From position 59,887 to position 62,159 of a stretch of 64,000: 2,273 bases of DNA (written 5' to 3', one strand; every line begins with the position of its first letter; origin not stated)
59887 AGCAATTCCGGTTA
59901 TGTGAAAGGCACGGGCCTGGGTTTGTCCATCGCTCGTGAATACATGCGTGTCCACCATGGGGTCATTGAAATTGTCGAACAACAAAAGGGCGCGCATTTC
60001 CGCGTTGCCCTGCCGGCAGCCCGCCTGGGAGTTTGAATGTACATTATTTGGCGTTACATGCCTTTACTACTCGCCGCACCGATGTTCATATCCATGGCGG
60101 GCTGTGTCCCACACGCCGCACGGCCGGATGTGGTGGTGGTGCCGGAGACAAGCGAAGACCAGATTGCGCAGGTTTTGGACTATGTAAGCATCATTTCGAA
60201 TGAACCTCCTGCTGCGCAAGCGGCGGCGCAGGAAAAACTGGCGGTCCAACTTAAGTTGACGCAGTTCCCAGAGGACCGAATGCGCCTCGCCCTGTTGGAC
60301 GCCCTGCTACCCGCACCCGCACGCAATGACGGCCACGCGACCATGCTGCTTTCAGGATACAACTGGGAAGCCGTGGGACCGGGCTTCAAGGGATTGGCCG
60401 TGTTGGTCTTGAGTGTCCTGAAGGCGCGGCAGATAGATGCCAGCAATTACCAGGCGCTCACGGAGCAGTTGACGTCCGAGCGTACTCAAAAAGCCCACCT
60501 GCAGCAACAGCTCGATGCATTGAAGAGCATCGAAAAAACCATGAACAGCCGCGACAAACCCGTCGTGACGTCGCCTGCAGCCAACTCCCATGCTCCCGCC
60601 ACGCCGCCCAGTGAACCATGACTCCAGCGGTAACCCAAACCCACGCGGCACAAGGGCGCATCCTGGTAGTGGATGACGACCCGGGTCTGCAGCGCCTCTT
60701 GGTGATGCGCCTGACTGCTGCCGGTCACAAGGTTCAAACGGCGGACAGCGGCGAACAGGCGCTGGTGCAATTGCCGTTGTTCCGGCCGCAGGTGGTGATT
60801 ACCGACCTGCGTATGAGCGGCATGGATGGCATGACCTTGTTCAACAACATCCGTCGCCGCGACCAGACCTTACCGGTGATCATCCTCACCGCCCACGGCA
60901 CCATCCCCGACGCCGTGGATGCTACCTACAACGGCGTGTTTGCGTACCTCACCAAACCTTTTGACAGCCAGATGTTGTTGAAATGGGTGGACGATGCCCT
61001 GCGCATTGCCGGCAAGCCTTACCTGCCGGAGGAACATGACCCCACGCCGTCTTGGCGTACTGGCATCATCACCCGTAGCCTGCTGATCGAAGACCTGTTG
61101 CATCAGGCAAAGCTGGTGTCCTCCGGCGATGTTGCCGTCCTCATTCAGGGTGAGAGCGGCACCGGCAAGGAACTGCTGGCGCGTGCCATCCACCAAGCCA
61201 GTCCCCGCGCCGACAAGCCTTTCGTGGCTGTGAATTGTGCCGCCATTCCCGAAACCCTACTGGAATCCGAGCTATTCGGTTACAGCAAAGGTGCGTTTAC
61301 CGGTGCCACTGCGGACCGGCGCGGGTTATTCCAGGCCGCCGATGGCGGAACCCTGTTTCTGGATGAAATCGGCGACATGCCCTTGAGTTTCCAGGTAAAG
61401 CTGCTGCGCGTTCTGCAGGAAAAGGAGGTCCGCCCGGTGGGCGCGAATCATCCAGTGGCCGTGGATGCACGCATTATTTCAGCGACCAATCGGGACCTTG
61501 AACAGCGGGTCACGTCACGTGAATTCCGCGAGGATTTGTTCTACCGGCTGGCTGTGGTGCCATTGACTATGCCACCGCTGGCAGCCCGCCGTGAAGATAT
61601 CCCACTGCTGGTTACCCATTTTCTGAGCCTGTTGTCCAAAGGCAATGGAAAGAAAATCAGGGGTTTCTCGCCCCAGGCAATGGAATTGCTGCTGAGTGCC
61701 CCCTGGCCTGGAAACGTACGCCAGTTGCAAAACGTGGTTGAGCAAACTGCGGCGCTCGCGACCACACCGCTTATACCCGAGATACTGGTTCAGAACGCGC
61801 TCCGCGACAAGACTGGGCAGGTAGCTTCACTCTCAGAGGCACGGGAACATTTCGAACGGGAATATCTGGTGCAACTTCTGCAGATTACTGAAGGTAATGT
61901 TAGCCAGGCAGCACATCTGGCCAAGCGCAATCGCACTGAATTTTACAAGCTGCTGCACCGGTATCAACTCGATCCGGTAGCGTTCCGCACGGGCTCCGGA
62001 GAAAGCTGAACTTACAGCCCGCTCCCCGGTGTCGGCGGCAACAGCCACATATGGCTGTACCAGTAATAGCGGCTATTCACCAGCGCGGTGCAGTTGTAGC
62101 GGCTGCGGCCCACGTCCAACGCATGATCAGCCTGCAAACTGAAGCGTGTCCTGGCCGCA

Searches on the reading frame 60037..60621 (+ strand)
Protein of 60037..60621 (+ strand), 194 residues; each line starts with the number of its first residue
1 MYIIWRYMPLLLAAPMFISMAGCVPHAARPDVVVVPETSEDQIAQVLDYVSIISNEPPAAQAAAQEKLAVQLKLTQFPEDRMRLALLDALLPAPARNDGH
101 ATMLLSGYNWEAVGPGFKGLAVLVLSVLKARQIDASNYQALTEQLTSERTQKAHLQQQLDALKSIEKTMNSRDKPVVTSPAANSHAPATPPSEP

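Call 7: search_protein_families(library=pfam, proteins=[window:60037-60621:+], max_evalue=0.01)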
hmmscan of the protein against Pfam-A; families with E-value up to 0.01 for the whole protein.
window:60037-60621:+ (194 aa): 1 family
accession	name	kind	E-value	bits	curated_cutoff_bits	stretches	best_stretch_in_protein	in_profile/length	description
PF13093.11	FTA4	-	0.0042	17.4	24.8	1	129-172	117-162/199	Kinetochore complex Fta4 of Sim4 subunit, or CENP-50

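Call 8: search_protein_families(library=ncbifam, proteins=[window:60037-60621:+], max_evalue=0.001)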
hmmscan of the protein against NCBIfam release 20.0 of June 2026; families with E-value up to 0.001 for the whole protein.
window:60037-60621:+ (194 aa): 0 families

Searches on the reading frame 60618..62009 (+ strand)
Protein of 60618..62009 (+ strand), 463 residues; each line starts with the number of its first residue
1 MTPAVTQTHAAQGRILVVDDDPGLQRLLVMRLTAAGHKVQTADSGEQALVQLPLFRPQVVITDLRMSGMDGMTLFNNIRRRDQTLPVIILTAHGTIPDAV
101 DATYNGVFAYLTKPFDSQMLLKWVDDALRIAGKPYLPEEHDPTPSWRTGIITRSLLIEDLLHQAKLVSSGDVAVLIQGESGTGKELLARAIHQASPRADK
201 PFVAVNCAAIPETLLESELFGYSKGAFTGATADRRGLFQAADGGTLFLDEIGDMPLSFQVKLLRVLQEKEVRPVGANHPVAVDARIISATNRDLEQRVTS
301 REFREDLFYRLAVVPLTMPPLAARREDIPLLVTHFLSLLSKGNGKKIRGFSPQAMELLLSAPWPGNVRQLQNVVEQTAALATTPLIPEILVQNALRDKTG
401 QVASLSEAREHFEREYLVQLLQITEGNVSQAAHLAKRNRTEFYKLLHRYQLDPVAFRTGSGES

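Call 8: search_protein_families(library=ncbifam, proteins=[window:60618-62009:+], max_evalue=0.001)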
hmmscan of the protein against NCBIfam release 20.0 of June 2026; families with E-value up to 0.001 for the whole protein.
window:60618-62009:+ (463 aa): 109 families (the best 25 are shown)
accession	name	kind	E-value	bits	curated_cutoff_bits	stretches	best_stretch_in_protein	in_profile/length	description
NF011695.0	PRK15115.1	equivalog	1e-178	594.7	763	1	12-457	6-444/445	two-component system response regulator GlrR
TIGR01818.1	ntrC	equivalog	4.3e-125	418.1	558.6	1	15-414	1-401/463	nitrogen regulation protein NR(I)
NF008469.0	PRK11361.1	equivalog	6.2e-124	414.2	714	1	11-454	3-459/461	acetoacetate metabolism transcriptional regulator AtoC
TIGR02915.1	PEP_resp_reg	equivalog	9.2e-112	374.1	502.6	1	15-451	1-444/445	PEP-CTERM-box response regulator transcription factor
NF007689.0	PRK10365.1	equivalog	2.5e-110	369.3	760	1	14-433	7-426/441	sigma-54-dependent response regulator transcription factor ZraR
NF008176.1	PRK10923.1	equivalog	5.9e-109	364.7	620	1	12-392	3-379/469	nitrogen regulation protein NR(I)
NF051870.1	NAssimRespRegNtrX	equivalog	7.2e-106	354.8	600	1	15-443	4-444/452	nitrogen assimilation response regulator NtrX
NF041552.1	TF_PrdR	equivalog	6.3e-103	345.1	795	1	149-449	268-576/577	sigma-54 dependent transcriptional regulator PrdR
TIGR01817.1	nifA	equivalog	3.6e-102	342.8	528.85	1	145-393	193-440/534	nif-specific transcriptional activator NifA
NF041946.1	LuxO_transreg_Vib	equivalog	3.3e-99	332.8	800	1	26-397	10-382/463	quorum-sensing sigma-54 dependent transcriptional regulator LuxO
NF038308.1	RNA_repair_RtcR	equivalog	4.4e-97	326.1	650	1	147-426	179-463/530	RNA repair transcriptional activator RtcR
NF003451.0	PRK05022.1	equivalog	1.5e-94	317.5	476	1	147-451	189-510/512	nitric oxide reductase transcriptional regulator NorR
NF049963.1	RespRegFlgRCampy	domain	1.1e-90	304.5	750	1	15-451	3-429/429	fla regulon two-component system response regulator FlgR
NF050807.1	TransRegFlbDCaul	equivalog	3.7e-86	289.8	750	1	35-390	23-360/454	sigma-54-dependent transcriptional regulator FlbD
NF011958.0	PRK15429.1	equivalog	1.9e-83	281.3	830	1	148-442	379-674/692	formate hydrogenlyase transcriptional activator FlhA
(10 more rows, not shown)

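Call 9: find_related_loci(query=window:60618-62009:+, collection=genome_contigs, flank=10000)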
Query window:60618-62009:+ (463 aa) in genome_contigs; peptide patterns used: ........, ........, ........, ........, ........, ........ (x = any residue, [..] = any of these).
600 stretches matched a pattern (row limit reached: there are more); 598 encode a relative of the query (tblastn E <= 1e-3); the best 80 are kept; 80 distinct loci.
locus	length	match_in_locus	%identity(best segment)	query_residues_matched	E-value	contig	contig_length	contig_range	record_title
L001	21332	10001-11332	63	14-458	7e-178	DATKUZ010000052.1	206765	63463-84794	MAG TPA_asm: Sulfuriferula sp. isolate SMAG_U14120 k141_1297966, whole genome shotgun sequence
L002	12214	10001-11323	61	15-459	3e-173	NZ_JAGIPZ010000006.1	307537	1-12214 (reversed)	Herbaspirillum sp. LeCh32-8 NODE_6_length_307537_cov_108.840262, whole genome shotgun sequence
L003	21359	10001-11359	59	12-463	1e-172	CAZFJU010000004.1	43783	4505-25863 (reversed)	MAG TPA_asm: uncultured Gammaproteobacteria bacterium isolate SRP220891_co3_69 genome assembly, contig: NODE_746_length_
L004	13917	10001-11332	59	13-457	1e-171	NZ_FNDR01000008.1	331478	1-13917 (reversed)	Variovorax sp. OV700, whole genome shotgun sequence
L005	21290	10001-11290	63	30-461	6e-172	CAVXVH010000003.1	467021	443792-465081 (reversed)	MAG: uncultured beta proteobacterium isolate MFD04716.bin.1.213 genome assembly, contig: contig_19587, whole genome shot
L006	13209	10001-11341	60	12-461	3e-167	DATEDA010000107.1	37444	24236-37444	MAG TPA_asm: Burkholderiales bacterium isolate SMAG_U8286 k141_330958, whole genome shotgun sequence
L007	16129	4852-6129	60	30-457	3e-163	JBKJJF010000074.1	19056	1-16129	MAG: Rhizobacter sp. isolate ant_bin.193 S1Ck117_2066714_flag_0_multi_29.9613_len_19056, whole genome shotgun sequence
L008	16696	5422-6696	60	35-458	3e-162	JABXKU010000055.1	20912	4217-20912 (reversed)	MAG: Desulfuromonadales bacterium isolate 42485_Bin_1 scaffold_205, whole genome shotgun sequence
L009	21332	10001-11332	57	15-459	9e-161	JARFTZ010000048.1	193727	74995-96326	MAG: Gammaproteobacteria bacterium isolate SCS_cbin_148 SCS_cbin_148_cosample_000013282404, whole genome shotgun sequenc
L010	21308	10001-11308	57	15-457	1e-160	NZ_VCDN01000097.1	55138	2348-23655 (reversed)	Xenorhabdus santafensis strain 12 WTCHG_223154_282_1_contig_97, whole genome shotgun sequence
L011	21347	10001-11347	55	5-457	5e-159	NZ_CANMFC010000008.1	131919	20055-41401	Uncultured Kushneria sp. isolate 4-2069.fasta NODE_8, whole genome shotgun sequence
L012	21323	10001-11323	55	15-458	5e-158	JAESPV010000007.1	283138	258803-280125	MAG: Desulfocapsa sp. isolate NORP205 14157, whole genome shotgun sequence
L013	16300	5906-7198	58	30-457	3e-158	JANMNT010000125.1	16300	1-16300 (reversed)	MAG: Burkholderiales bacterium isolate OTE_58_metabat_300 OTE_58_k141_806143, whole genome shotgun sequence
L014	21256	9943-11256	55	13-457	5e-157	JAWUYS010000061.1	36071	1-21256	MAG: Neptunomonas sp. isolate HBSea_ice_MAG877 BAT.877_1120670_flag=1_multi=7.0000_len=36071, whole genome shotgun seque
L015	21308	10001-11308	56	15-457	6e-153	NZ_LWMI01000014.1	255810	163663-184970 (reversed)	Candidatus Arsenophonus triatominarum strain ATi contig000014, whole genome shotgun sequence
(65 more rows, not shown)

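Call 11: find_encoding_contigs(protein=window:60618-62009:+, flank=10000, max_places=6)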
Protein window:60618-62009:+ (463 aa): 1 contig read that carries it; 1 place shown.
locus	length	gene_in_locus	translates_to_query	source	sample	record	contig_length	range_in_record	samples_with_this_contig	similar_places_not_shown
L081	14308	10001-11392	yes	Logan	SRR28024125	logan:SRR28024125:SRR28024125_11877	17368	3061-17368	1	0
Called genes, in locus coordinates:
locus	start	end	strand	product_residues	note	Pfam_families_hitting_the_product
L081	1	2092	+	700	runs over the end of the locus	PF13328:HD_4, PF04607:RelA_SpoT, PF02824:TGS, PF19296:RelA_AH, PF28438:RelA_RIS, PF13291:ACT_4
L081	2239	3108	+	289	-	PF01832:Glucosaminidase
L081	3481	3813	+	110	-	-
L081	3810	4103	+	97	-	-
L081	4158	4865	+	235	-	PF01618:MotA_ExbB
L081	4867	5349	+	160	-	PF02472:ExbD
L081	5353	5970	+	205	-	PF13103:TonB_2, PF03544:TonB_C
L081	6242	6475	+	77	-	-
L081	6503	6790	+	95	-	-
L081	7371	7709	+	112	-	PF00036:EF-hand_1 (faint), PF13202:EF-hand_5 (faint), PF13405:EF-hand_6 (faint)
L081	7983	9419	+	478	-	PF00672:HAMP (weak), PF00512:HisKA, PF13581:HATPase_c_2 (weak), PF02518:HATPase_c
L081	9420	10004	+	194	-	-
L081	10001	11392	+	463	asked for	PF00072:Response_reg, PF00158:Sigma54_activat, PF14532:Sigma54_activ_2, PF07728:AAA_5 (weak), PF25601:AAA_lid_14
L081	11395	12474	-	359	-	PF01522:Polysacc_deac_1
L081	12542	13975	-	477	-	PF00890:FAD_binding_2, PF01134:GIDA (weak), PF01494:FAD_binding_3 (faint), PF03486:HI0933_like (weak), PF07992:Pyr_redox_2, PF12831:FAD_oxidored (weak), PF00070:Pyr_redox, PF02852:Pyr_redox_dim, +1 more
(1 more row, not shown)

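Call 51: search_protein_families(library=pfam, proteins=[L001:11527-11913:+, L001:12107-12625:+, L002:11589-11936:+, L003:7559-7807:+, L006:12017-12466:+, L007:6385-7971:+, L004:11653-13794:+], max_evalue=0.01)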
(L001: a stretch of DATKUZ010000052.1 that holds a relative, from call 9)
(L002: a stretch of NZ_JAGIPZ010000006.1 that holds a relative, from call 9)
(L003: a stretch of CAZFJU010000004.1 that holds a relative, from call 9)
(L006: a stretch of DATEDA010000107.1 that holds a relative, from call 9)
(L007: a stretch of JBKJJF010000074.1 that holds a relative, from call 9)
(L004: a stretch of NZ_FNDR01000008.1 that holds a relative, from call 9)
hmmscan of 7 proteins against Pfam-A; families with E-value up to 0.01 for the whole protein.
L001:11527-11913:+ (128 aa): 5 families
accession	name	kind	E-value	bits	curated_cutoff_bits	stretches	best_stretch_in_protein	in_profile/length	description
PF00036.39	EF-hand_1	-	3.8e-10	39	25.4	1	86-110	4-28/29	EF hand domain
PF13202.12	EF-hand_5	-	6.1e-10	38.6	25.9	1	86-106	3-23/25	EF hand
PF13499.12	EF-hand_7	-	1.3e-08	35.5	30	1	86-110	6-30/67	EF-hand domain pair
PF13405.12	EF-hand_6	-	6.2e-08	32.2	25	1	86-109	4-27/30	EF-hand domain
PF13833.12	EF-hand_8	-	1.6e-06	28.2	28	1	49-76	21-45/54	EF-hand domain pair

L001:12107-12625:+ (172 aa): 6 families
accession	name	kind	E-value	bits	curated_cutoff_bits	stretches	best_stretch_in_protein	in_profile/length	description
PF04972.22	BON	-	1e-17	64.6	27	1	102-166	1-65/69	BON domain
PF00036.39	EF-hand_1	-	3.3e-10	39.2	25.4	1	67-87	4-24/29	EF hand domain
PF13202.12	EF-hand_5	-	6.5e-10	38.5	25.9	2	66-86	1-22/25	EF hand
PF13499.12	EF-hand_7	-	1.3e-07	32.3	30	2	42-88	7-65/67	EF-hand domain pair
PF13405.12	EF-hand_6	-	2.5e-07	30.2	25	1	67-87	4-24/30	EF-hand domain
PF13833.12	EF-hand_8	-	0.0036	17.4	28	0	69-86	31-48/54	EF-hand domain pair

L002:11589-11936:+ (115 aa): 1 family
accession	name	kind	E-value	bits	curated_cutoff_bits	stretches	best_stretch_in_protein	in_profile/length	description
PF04972.22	BON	-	1.8e-18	67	27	1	46-113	1-68/69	BON domain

L003:7559-7807:+ (82 aa): 5 families
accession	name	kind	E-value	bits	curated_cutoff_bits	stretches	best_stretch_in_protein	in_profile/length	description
PF13202.12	EF-hand_5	-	5.9e-08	32.3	25.9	1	32-47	5-20/25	EF hand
PF00036.39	EF-hand_1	-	2.9e-06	26.9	25.4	1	32-47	6-21/29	EF hand domain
PF13405.12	EF-hand_6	-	3.1e-05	23.7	25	0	32-47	6-21/30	EF-hand domain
PF13833.12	EF-hand_8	-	0.00021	21.4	28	0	32-47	31-46/54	EF-hand domain pair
PF13499.12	EF-hand_7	-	0.0006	20.6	30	1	32-75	8-63/67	EF-hand domain pair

L006:12017-12466:+ (149 aa): 1 family
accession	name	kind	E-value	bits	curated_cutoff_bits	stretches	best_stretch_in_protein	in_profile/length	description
PF23922.1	DUF7261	-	0.0029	18.3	27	1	7-116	2-107/169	Family of unknown function (DUF7261)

L007:6385-7971:+ (528 aa): 1 family
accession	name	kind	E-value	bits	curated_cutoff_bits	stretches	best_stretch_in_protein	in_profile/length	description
PF04349.18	MdoG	-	1e-193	645.1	25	1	39-522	1-475/478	Periplasmic glucan biosynthesis protein, MdoG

L004:11653-13794:+ (713 aa): 3 families
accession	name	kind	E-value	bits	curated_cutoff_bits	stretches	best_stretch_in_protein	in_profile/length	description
PF13632.12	Glyco_trans_2_3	-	1.3e-17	64.7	27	1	319-544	2-192/198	Glycosyl transferase family group 2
PF00535.33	Glycos_transf_2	-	1.3e-14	54.9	23.3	1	218-405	2-166/168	Glycosyl transferase family 2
PF13506.12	Glyco_transf_21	-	6.4e-05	22.9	21.7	1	315-467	30-172/174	Glycosyl transferase family 21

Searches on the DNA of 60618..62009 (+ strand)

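Call 17: search_rna_families(sources=[L001, L002, L004, L005, L006, L007, L013, L010], threshold=gathering)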
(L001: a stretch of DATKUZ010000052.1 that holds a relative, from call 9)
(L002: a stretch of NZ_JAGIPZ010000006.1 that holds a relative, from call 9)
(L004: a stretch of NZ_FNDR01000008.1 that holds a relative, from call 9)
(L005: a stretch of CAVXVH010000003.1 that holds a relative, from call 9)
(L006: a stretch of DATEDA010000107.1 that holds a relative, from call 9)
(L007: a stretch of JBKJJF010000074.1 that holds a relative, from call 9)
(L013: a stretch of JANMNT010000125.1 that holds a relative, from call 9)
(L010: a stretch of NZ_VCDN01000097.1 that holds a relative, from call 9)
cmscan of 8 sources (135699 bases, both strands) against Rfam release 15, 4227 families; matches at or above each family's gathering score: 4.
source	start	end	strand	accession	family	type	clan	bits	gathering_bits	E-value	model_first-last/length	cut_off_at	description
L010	7255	7414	+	RF00128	GlmY_tke1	Gene; sRNA;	CL00011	142.7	33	2.3e-31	1-163/163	no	Glm Y RNA activator of glmS mRNA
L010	20807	21014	+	RF02783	IscS1_thermometer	Cis-reg; thermoregulator;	-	101.7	58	1.2e-17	1-183/183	no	IscS-1 ICR thermometer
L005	6891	6974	-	RF00005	tRNA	Gene; tRNA;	CL00001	58.7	29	8.4e-10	1-71/71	no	tRNA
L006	4737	4794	+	RF03086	chrB-b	Cis-reg;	-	38.6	36.5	0.00039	1-49/49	no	chrB-b RNA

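Call 57: search_rna_families(source=L013, start=7380, end=7680, threshold=evalue, max_evalue=1)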
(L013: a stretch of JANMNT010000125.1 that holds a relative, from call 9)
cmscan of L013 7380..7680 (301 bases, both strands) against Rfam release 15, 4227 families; matches with E-value up to 1: 0.
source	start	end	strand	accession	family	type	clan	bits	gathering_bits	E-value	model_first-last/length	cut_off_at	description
